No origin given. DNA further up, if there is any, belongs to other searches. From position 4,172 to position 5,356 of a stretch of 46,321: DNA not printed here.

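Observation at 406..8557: TTT-transporter-linked operon of unassigned catabolic function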

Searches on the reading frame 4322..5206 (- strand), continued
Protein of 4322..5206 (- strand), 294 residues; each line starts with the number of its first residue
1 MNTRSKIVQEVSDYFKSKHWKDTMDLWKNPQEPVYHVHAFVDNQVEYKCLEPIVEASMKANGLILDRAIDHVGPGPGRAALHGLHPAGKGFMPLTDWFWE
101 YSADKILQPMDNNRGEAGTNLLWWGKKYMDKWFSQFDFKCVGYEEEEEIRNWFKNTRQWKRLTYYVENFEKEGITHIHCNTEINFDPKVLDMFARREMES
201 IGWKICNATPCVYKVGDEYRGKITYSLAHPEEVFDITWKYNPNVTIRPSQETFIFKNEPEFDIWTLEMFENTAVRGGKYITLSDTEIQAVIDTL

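Call 70: find_related_loci(query=A1, collection=metagenome_contigs, flank=8000)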
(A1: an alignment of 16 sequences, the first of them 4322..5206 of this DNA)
Query A1 (294 aa) in metagenome_contigs; peptide patterns used: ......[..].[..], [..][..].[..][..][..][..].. (x = any residue, [..] = any of these).
229 stretches matched a pattern; 31 encode a relative of the query (tblastn E <= 1e-3); 31 distinct loci.
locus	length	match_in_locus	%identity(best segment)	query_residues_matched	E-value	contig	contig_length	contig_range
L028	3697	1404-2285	40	3-294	2e-73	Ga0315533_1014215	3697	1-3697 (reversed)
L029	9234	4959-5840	38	4-294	3e-69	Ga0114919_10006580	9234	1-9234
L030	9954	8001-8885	38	4-294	5e-66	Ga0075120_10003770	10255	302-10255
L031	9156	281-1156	39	3-291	5e-66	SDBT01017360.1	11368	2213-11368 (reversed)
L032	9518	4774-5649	38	3-291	1e-65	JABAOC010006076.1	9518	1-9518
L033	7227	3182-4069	38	3-294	2e-65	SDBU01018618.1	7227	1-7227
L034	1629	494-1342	38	5-284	2e-67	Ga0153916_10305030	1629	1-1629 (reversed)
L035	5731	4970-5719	41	4-253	8e-63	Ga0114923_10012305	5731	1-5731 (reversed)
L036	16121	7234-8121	37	1-294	6e-61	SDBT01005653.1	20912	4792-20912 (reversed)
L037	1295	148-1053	38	3-291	4e-62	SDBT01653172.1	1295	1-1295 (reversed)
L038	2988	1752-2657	36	3-291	2e-56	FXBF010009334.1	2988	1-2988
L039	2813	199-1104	36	3-291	1e-56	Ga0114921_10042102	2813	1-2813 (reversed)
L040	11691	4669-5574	36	3-291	4e-55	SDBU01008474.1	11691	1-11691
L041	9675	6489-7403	34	3-294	2e-54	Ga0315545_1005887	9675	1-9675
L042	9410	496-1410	34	3-294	2e-54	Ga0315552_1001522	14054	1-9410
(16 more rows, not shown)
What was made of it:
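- Tried and rejected: It was repeated with A1 (call 70).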

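Call 95: search_protein_families(library=ncbifam, proteins=[L001:10896-11810:+, L002:11055-11963:+, L004:10909-11802:+, L006:8989-9894:+, L006:10991-11887:+, L007:10924-11820:+, L008:13038-13931:+, L023:5726-6616:+, L002:16563-17465:+], max_evalue=1e-60)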
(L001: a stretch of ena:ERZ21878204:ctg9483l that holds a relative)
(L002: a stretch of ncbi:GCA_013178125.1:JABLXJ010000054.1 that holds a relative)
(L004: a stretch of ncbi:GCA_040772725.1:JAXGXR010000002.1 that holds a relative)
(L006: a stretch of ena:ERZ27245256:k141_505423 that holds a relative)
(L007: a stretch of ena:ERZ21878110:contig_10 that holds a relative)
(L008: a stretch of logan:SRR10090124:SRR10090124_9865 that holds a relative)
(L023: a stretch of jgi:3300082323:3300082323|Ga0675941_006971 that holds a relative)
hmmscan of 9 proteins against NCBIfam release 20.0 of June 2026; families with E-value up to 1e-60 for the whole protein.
L001:10896-11810:+ (304 aa): 3 families
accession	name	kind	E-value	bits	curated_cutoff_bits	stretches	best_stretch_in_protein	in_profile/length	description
NF043037.1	ThreonDh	equivalog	1.8e-82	277.1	350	1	2-295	2-292/297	L-threonate dehydrogenase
NF008592.0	PRK11559.1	equivalog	7.5e-73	245.4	397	1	1-297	1-296/296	2-hydroxy-3-oxopropionate reductase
TIGR01505.1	tartro_sem_red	equivalog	3.6e-65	220.1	340.75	1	4-295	1-291/291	2-hydroxy-3-oxopropionate reductase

L002:11055-11963:+ (302 aa): 4 families
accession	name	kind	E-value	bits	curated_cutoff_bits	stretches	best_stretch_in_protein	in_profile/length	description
NF043037.1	ThreonDh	equivalog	1.1e-87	294.2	350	1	5-298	3-293/297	L-threonate dehydrogenase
NF008592.0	PRK11559.1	equivalog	1.4e-82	277.4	397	1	5-299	3-296/296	2-hydroxy-3-oxopropionate reductase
TIGR01505.1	tartro_sem_red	equivalog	6.9e-74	248.7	340.75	1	7-297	2-291/291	2-hydroxy-3-oxopropionate reductase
TIGR01692.1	HIBADH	equivalog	7.7e-65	219.1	291.6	1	9-289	1-287/288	3-hydroxyisobutyrate dehydrogenase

L004:10909-11802:+ (297 aa): 4 families
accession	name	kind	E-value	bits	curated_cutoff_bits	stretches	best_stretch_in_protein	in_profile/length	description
NF043037.1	ThreonDh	equivalog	2.5e-82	276.7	350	1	2-289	3-290/297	L-threonate dehydrogenase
NF008592.0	PRK11559.1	equivalog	3.3e-82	276.1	397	1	2-296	3-296/296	2-hydroxy-3-oxopropionate reductase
TIGR01505.1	tartro_sem_red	equivalog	2.3e-73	247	340.75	1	3-294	1-291/291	2-hydroxy-3-oxopropionate reductase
TIGR01692.1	HIBADH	equivalog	3.3e-65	220.3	291.6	1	6-286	1-287/288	3-hydroxyisobutyrate dehydrogenase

L006:8989-9894:+ (301 aa): 3 families
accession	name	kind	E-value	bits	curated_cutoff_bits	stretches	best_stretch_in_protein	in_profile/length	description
NF043037.1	ThreonDh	equivalog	2.3e-70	237.4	350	1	3-294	3-291/297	L-threonate dehydrogenase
NF008592.0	PRK11559.1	equivalog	1e-69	235.1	397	1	1-296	1-295/296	2-hydroxy-3-oxopropionate reductase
TIGR01505.1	tartro_sem_red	equivalog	1.7e-64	217.9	340.75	1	4-295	1-291/291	2-hydroxy-3-oxopropionate reductase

L006:10991-11887:+ (298 aa): 3 families
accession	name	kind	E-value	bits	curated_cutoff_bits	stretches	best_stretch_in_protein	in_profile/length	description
NF043037.1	ThreonDh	equivalog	2.9e-75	253.5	350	1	3-294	3-291/297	L-threonate dehydrogenase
NF008592.0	PRK11559.1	equivalog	8.9e-73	245.1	397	1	2-296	2-295/296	2-hydroxy-3-oxopropionate reductase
TIGR01505.1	tartro_sem_red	equivalog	3.1e-67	226.8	340.75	1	4-294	1-290/291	2-hydroxy-3-oxopropionate reductase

L007:10924-11820:+ (298 aa): 3 families
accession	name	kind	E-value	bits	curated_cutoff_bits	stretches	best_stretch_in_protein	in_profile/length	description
NF043037.1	ThreonDh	equivalog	1.1e-73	248.3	350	1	3-294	3-291/297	L-threonate dehydrogenase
NF008592.0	PRK11559.1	equivalog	4.8e-70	236.2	397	1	1-296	1-295/296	2-hydroxy-3-oxopropionate reductase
TIGR01505.1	tartro_sem_red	equivalog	2.9e-65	220.4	340.75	1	5-295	2-291/291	2-hydroxy-3-oxopropionate reductase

L008:13038-13931:+ (297 aa): 3 families
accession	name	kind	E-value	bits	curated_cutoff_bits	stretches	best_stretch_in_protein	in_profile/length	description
NF008592.0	PRK11559.1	equivalog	5.8e-71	239.2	397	1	2-297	3-296/296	2-hydroxy-3-oxopropionate reductase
TIGR01505.1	tartro_sem_red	equivalog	3.4e-66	223.4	340.75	1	3-294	1-290/291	2-hydroxy-3-oxopropionate reductase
NF043037.1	ThreonDh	equivalog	8.1e-66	222.4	350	1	2-294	3-291/297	L-threonate dehydrogenase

L023:5726-6616:+ (296 aa): 2 families
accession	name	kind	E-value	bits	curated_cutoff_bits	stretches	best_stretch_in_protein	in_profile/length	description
NF043037.1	ThreonDh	equivalog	3e-72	243.5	350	1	2-287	4-288/297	L-threonate dehydrogenase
NF008592.0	PRK11559.1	equivalog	3e-63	213.9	397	1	1-295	3-295/296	2-hydroxy-3-oxopropionate reductase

L002:16563-17465:+ (300 aa): 5 families
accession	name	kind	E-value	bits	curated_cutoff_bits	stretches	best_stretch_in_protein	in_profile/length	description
NF008592.0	PRK11559.1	equivalog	1.3e-148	494.2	397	1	7-299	3-295/296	2-hydroxy-3-oxopropionate reductase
TIGR01505.1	tartro_sem_red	equivalog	5.7e-130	432.8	340.75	1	8-298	1-291/291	2-hydroxy-3-oxopropionate reductase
NF011633.0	PRK15059.1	equivalog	1.3e-78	264.1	451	1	8-295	2-288/292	2-hydroxy-3-oxopropionate reductase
TIGR01692.1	HIBADH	equivalog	2.9e-74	250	291.6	1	11-290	1-287/288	3-hydroxyisobutyrate dehydrogenase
NF012005.0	PRK15461.1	equivalog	4.4e-71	239.5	348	1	8-295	3-291/298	sulfolactaldehyde 3-reductase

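Call 96: search_protein_families(library=ncbifam, proteins=[L002:5220-5999:+, L002:14667-15575:+, L002:13975-14631:+, L002:12953-13945:+, L006:18308-19234:+, L006:19333-20127:+, L006:14258-15028:+, L006:1128-2159:+, L007:11883-12635:+, L001:15012-15911:+], max_evalue=1e-20)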
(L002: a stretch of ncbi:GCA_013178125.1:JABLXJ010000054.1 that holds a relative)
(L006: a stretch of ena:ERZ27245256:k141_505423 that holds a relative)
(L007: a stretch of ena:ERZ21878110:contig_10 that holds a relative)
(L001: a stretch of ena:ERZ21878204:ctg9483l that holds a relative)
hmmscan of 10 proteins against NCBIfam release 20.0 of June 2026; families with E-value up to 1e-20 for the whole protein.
L002:5220-5999:+ (259 aa): 4 families
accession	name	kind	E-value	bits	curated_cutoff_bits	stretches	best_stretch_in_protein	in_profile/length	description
TIGR02311.1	HpaI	equivalog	5e-44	150.6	368.8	1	4-250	1-245/249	4-hydroxy-2-oxoheptanedioate aldolase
NF007849.0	PRK10558.1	equivalog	3.1e-40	138.2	393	1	4-249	8-249/256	2-dehydro-3-deoxyglucarate aldolase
TIGR03239.1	GarL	equivalog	3.1e-39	135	406.75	1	4-247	1-241/249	2-dehydro-3-deoxyglucarate aldolase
NF007521.0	PRK10128.1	equivalog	3.3e-35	121.9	441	1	3-242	6-243/267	2-keto-3-deoxy-L-rhamnonate aldolase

L002:14667-15575:+ (302 aa): 7 families
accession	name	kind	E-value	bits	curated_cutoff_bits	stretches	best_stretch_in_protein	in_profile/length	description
TIGR00674.1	dapA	equivalog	1e-75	254.3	206.15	1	10-293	2-285/286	4-hydroxy-tetrahydrodipicolinate synthase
TIGR02313.1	HpaI-NOT-DapA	exception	1.8e-60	204.3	396.7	1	8-295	2-290/294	2,4-dihydroxyhept-2-ene-1,7-dioic acid aldolase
NF003164.0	PRK04147.1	equivalog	4.7e-47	160.7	281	1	6-293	3-289/294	N-acetylneuraminate lyase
NF002958.0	PRK03620.1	subfamily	3.4e-45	154.2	278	1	12-294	16-299/307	5-dehydro-4-deoxyglucarate dehydratase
TIGR03249.1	KdgD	equivalog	3.6e-41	141.2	373.95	1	8-293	10-297/299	5-dehydro-4-deoxyglucarate dehydratase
TIGR00683.1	nanA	equivalog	6.7e-41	140.5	382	1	7-261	1-254/293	N-acetylneuraminate lyase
NF040954.1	Arch_KDGaldase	equivalog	8.9e-34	117.1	390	1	10-293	3-280/288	bifunctional 2-dehydro-3-deoxy-phosphogluconate/2-dehydro-3-deoxy-6-phosphogalactonate aldolase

L002:13975-14631:+ (218 aa): 1 family
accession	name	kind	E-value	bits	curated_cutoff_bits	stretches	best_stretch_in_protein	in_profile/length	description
TIGR03035.1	trp_arylform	equivalog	9e-22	78.1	223.05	1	15-213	12-202/206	arylformamidase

L002:12953-13945:+ (330 aa): 19 families
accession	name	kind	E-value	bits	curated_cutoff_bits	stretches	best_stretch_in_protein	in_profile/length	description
TIGR01327.1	PGDH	equivalog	4.7e-99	332.5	454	1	4-316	1-312/525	phosphoglycerate dehydrogenase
NF009714.1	PRK13243.1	equivalog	6.3e-72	242.7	455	1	1-320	1-328/332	glyoxylate reductase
NF005069.0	PRK06487.1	equivalog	3.7e-59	200.4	448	1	37-309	43-315/320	2-hydroxyacid dehydrogenase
NF011938.0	PRK15409.1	equivalog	3.9e-57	193.7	492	1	1-319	1-323/324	glyoxylate/hydroxypyruvate reductase GhrB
NF008759.0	PRK11790.1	equivalog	6e-56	189.9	404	1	2-302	11-314/410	phosphoglycerate dehydrogenase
NF005387.0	PRK06932.1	equivalog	7.9e-48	163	492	1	47-293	49-298/314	2-hydroxyacid dehydrogenase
NF005750.0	PRK07574.1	equivalog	3.7e-46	157.9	329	1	54-302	105-354/386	NAD-dependent formate dehydrogenase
NF006263.0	PRK08410.1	equivalog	7.9e-44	150.3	389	1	54-305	54-307/311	D-2-hydroxyacid dehydrogenase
NF041369.1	Dhydh_Halo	equivalog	3.7e-43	147.9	400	1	70-302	62-292/305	D-2-hydroxyacid dehydrogenase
NF000492.1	vanH_gen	exception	4.8e-36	124.4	540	1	64-287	67-293/312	D-lactate dehydrogenase VanH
NF005027.0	PRK06436.1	equivalog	1.3e-31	109.8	261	1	67-323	53-297/303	2-hydroxyacid dehydrogenase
NF001309.0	PRK00257.1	equivalog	1.4e-31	109.9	434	1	63-282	58-255/379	4-phosphoerythronate dehydrogenase PdxB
NF006374.0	PRK08605.1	subfamily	2.6e-31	108.9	356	1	38-306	41-323/332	D-lactate dehydrogenase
NF000004.1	vanH-D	exception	8e-31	107.3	550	1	64-262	73-261/323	D-lactate dehydrogenase VanH-D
NF000112.1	vanH-Amyco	exception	4e-28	98.7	625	1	64-262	96-284/348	VanH-AOV family D-lactate dehydrogenase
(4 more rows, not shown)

L006:18308-19234:+ (308 aa): 7 families
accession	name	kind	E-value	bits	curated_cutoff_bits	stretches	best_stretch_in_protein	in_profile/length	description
TIGR02313.1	HpaI-NOT-DapA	exception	3.1e-55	187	396.7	1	7-269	2-262/294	2,4-dihydroxyhept-2-ene-1,7-dioic acid aldolase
TIGR00674.1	dapA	equivalog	1.2e-53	181.9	206.15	1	9-278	2-268/286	4-hydroxy-tetrahydrodipicolinate synthase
NF003164.0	PRK04147.1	equivalog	2.7e-36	125.4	281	1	6-293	4-287/294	N-acetylneuraminate lyase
NF040954.1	Arch_KDGaldase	equivalog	1.9e-33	116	390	1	9-247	3-231/288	bifunctional 2-dehydro-3-deoxy-phosphogluconate/2-dehydro-3-deoxy-6-phosphogalactonate aldolase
TIGR00683.1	nanA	equivalog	4.2e-32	111.6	382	1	6-279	1-271/293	N-acetylneuraminate lyase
TIGR03249.1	KdgD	equivalog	3.1e-31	108.6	373.95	1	3-233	6-232/299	5-dehydro-4-deoxyglucarate dehydratase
NF002958.0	PRK03620.1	subfamily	3.5e-31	108.2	278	1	7-299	12-302/307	5-dehydro-4-deoxyglucarate dehydratase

L006:19333-20127:+ (264 aa): 4 families
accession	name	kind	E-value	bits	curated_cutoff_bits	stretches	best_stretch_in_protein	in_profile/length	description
NF007849.0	PRK10558.1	equivalog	5.1e-73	245.6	393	1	7-259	5-256/256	2-dehydro-3-deoxyglucarate aldolase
TIGR03239.1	GarL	equivalog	2.2e-71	240.3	406.75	1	11-258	2-248/249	2-dehydro-3-deoxyglucarate aldolase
TIGR02311.1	HpaI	equivalog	1.5e-68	230.9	368.8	1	10-258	1-249/249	4-hydroxy-2-oxoheptanedioate aldolase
NF007521.0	PRK10128.1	equivalog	7.1e-49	166.7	441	1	9-244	6-241/267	2-keto-3-deoxy-L-rhamnonate aldolase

L006:14258-15028:+ (256 aa): 185 families (the best 25 are shown)
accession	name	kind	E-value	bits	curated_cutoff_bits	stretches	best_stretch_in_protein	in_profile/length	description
NF004791.0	PRK06138.1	equivalog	1e-76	257.6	312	1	4-255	3-250/252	SDR family oxidoreductase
NF005559.1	PRK07231.1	subfamily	1.9e-74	250.3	215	1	4-255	2-248/249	glucose 1-dehydrogenase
NF004818.0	PRK06172.1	equivalog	9.1e-73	244.7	336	1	3-255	4-251/253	SDR family oxidoreductase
NF052558.1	MBtsdlDhBudC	equivalog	2.7e-64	217.1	270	1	4-255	1-242/250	meso-2,3-butanediol dehydrogenase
NF005681.0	PRK07478.1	subfamily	8.7e-59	198.9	267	1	3-254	3-249/254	SDR family oxidoreductase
NF005007.0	PRK06398.1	equivalog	3.3e-58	196.9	341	1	2-254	3-245/259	aldose dehydrogenase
NF005469.0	PRK07063.1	equivalog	3.1e-57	194.1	306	1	5-255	6-255/260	SDR family oxidoreductase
NF009093.0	PRK12429.1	subfamily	5.9e-57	192.9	258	1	4-254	3-256/259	3-hydroxybutyrate dehydrogenase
TIGR01963.1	PHB_DH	subfamily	1.3e-56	191.7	307.05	1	7-255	2-253/255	3-hydroxybutyrate dehydrogenase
NF033173.0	anticapsin_BacC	exception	6.7e-56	189.5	525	1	4-255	2-250/252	dihydroanticapsin 7-dehydrogenase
NF005309.0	PRK06841.1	subfamily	3.7e-55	187.2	286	1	2-255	11-253/255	GolD/DthD family dehydrogenase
NF004203.0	PRK05653.2-4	subfamily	4.4e-55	186.9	313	1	3-256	3-258/260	3-oxoacyl-ACP reductase FabG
NF004847.0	PRK06198.1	subfamily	6.9e-55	186.1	240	1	3-251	4-252/269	oxidoreductase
NF004198.0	PRK05653.1-3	equivalog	4.4e-54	183.5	296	1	5-255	6-247/248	3-oxoacyl-ACP reductase FabG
NF009466.0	PRK12826.1-2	subfamily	6.6e-54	183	222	1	7-254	4-244/248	3-oxoacyl-ACP reductase FabG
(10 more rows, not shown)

L006:1128-2159:+ (343 aa): 2 families
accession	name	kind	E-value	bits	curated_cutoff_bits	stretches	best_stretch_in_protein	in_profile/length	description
NF040723.1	UDP-GlcNAcDh_Arch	equivalog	1.3e-28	100.4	450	1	8-205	5-205/302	UDP-N-acetylglucosamine 3-dehydrogenase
TIGR04380.1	myo_inos_iolG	equivalog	2.1e-28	99.2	355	1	4-192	2-197/330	inositol 2-dehydrogenase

L007:11883-12635:+ (250 aa): 169 families (the best 25 are shown)
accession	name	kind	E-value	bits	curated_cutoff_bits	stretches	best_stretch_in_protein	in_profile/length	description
NF004198.0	PRK05653.1-3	equivalog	5.5e-72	242.2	296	1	2-248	6-247/248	3-oxoacyl-ACP reductase FabG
TIGR01830.1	3oxo_ACP_reduc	equivalog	3.2e-69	233.3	297.75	1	6-245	1-236/239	3-oxoacyl-[acyl-carrier-protein] reductase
NF009466.0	PRK12826.1-2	subfamily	1.9e-68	230.6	222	1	2-248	2-245/248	3-oxoacyl-ACP reductase FabG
NF004197.0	PRK05653.1-1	equivalog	3.8e-65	220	332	1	2-248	6-247/249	3-oxoacyl-ACP reductase FabG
NF005559.1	PRK07231.1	subfamily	4.8e-65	219.5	215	1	2-247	3-247/249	glucose 1-dehydrogenase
NF009464.0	PRK12824.1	subfamily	2.4e-64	217.4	269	1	3-249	2-244/245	3-oxoacyl-ACP reductase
TIGR01829.1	AcAcCoA_reduct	subfamily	3.5e-64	216.7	302.1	1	4-248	1-241/242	acetoacetyl-CoA reductase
NF004791.0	PRK06138.1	equivalog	1e-62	211.7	312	1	2-247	4-249/252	SDR family oxidoreductase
NF009546.0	PRK12935.1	equivalog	1e-59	202.1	418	1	3-248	6-246/247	acetoacetyl-CoA reductase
NF005309.0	PRK06841.1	subfamily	1.5e-58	198.3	286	1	1-246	13-251/255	GolD/DthD family dehydrogenase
NF052558.1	MBtsdlDhBudC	equivalog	1.6e-58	198.3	270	1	2-245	2-239/250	meso-2,3-butanediol dehydrogenase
NF006070.0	PRK08213.1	subfamily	2.2e-58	197.8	279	1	2-246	11-255/259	gluconate 5-dehydrogenase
NF009468.0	PRK12826.1-4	equivalog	4.1e-56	190.5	318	1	2-246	6-246/256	SDR family oxidoreductase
TIGR03971.1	SDR_subfam_1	subfamily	1.5e-55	188.4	300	1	1-244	1-265/271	mycofactocin-coupled SDR family oxidoreductase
NF047923.1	pyridox_DH_SDR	equivalog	1.6e-55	188.3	325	1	2-245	2-238/243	pyridoxal 4-dehydrogenase, SDR-type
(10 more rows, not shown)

L001:15012-15911:+ (299 aa): 0 families
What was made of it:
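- Closest known: Glucarate/galactarate pathway. Same: Related loci carry GarL-like aldolases and one true GarR (calls 95, 96).
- The L006 HpcH scores best to GarL (245 bits, below its cut-off of 393; call 96). The accompanying aldolases elsewhere are GarL/HpaI-like and DHDPS-like, and L002 has a true tartronate-semialdehyde reductase (calls 95, 96).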

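Call 99: search_protein_families(library=ncbifam, alignment_id=A3, max_evalue=0.1)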
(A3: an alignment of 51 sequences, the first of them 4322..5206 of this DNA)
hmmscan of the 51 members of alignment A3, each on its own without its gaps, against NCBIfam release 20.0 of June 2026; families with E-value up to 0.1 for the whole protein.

A. member 1, window:4322-5206:- (294 aa): 0 families

B. families by the number of members that match (of 51 scanned): 8 families
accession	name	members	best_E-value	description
TIGR02464.1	ribofla_fusion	1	0.018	riboflavin biosynthesis intermediates N-glycosidase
TIGR02827.1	RNR_anaer_Bdell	1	0.042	anaerobic ribonucleoside-triphosphate reductase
NF047366.1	TscT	1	0.051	type II toxin-antitoxin system toxin TscT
TIGR00291.1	RNA_SBDS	1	0.055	ribosome assembly factor SBDS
NF053770.1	CIS5_fam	1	0.059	CIS5 family contractile injection system inner tube adaptor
NF007377.0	PRK09885.1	1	0.061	type II toxin-antitoxin system YafO family toxin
NF003574.0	PRK05248.1-1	1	0.089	protein YacL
NF002740.0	PRK02724.1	1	0.096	30S ribosomal protein PSRP-3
